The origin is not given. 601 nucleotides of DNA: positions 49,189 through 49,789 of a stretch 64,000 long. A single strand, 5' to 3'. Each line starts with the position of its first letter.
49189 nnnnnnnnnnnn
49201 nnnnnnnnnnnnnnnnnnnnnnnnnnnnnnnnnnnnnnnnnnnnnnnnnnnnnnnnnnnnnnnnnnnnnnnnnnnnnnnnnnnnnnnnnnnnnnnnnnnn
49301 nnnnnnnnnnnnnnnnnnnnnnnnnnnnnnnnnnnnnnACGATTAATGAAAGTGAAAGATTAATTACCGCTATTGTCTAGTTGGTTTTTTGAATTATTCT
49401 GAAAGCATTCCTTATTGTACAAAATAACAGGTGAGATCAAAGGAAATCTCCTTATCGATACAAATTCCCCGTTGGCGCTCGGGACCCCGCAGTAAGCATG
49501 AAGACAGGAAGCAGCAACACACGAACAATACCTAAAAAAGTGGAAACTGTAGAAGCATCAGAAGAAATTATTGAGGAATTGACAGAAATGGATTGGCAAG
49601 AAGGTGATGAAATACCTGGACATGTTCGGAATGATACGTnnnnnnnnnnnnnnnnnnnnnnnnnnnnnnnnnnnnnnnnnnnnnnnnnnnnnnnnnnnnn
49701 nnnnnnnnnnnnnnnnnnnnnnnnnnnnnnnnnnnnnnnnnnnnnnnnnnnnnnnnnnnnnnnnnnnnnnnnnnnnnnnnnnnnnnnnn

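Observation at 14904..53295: Giant conjugation gene (ArdC-like N-terminus ... SNF2-like helicase C-terminus) split by about 33 kb of stacked mobile and accessory DNA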

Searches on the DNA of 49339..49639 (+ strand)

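Call 17: search_dna_similar(query=window:49339-49639:+, collection=plasmids, mode=near, max_rows=40)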
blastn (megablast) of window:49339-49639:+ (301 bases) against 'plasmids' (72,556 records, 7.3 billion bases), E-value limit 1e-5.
Records with a match: 92; places in all: 111; records where one place covers at least 80% of the query: 0.
Best place of each record, by identity: >=99% 90; 95-99% 2.
By first word of the organism name: Listeria 89; Carnobacterium 3.
By predicted mobility (MOB-suite, as given by PLSDB): mobilizable 66; conjugative 19; non-mobilizable 7.
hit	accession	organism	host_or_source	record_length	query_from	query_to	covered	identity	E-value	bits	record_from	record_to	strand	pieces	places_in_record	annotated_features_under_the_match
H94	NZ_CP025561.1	Listeria monocytogenes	-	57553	1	154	51%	99.4%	1e-72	279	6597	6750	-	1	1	heavy metal translocating P-type ATPase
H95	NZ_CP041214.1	Listeria monocytogenes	food,chocolate milk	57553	1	154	51%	99.4%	1e-72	279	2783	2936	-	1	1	heavy metal translocating P-type ATPase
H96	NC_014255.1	Listeria monocytogenes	-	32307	1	154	51%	99.4%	1e-72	279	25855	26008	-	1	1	heavy metal translocating P-type ATPase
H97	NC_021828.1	Listeria monocytogenes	food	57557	1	154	51%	99.4%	1e-72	279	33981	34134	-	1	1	heavy metal translocating P-type ATPase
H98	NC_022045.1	Listeria monocytogenes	Environment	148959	1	154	51%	99.4%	1e-72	279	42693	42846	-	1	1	heavy metal translocating P-type ATPase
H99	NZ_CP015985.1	Listeria monocytogenes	Homo sapiens,blood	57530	1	154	51%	99.4%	1e-72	279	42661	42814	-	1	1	heavy metal translocating P-type ATPase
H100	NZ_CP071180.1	Listeria innocua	bacterial culture,food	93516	1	154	51%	99.4%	1e-72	279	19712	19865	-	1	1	heavy metal translocating P-type ATPase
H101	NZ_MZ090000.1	Listeria monocytogenes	-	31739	1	154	51%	99.4%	1e-72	279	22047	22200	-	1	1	heavy metal translocating P-type ATPase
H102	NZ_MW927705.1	Listeria monocytogenes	-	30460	1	154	51%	99.4%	1e-72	279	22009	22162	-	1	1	heavy metal translocating P-type ATPase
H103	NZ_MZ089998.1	Listeria monocytogenes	-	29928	1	154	51%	99.4%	1e-72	279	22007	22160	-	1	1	heavy metal translocating P-type ATPase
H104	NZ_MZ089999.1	Listeria innocua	-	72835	1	154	51%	99.4%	1e-72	279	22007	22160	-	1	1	heavy metal translocating P-type ATPase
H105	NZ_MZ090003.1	Listeria monocytogenes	-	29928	1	154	51%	99.4%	1e-72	279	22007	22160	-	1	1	heavy metal translocating P-type ATPase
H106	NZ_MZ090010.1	Listeria monocytogenes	-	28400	1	154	51%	99.4%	1e-72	279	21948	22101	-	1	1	heavy metal translocating P-type ATPase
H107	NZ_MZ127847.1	Listeria innocua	-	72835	1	154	51%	99.4%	1e-72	279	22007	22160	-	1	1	heavy metal translocating P-type ATPase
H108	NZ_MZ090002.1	Listeria monocytogenes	-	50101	1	154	51%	99.4%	1e-72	279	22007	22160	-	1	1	heavy metal translocating P-type ATPase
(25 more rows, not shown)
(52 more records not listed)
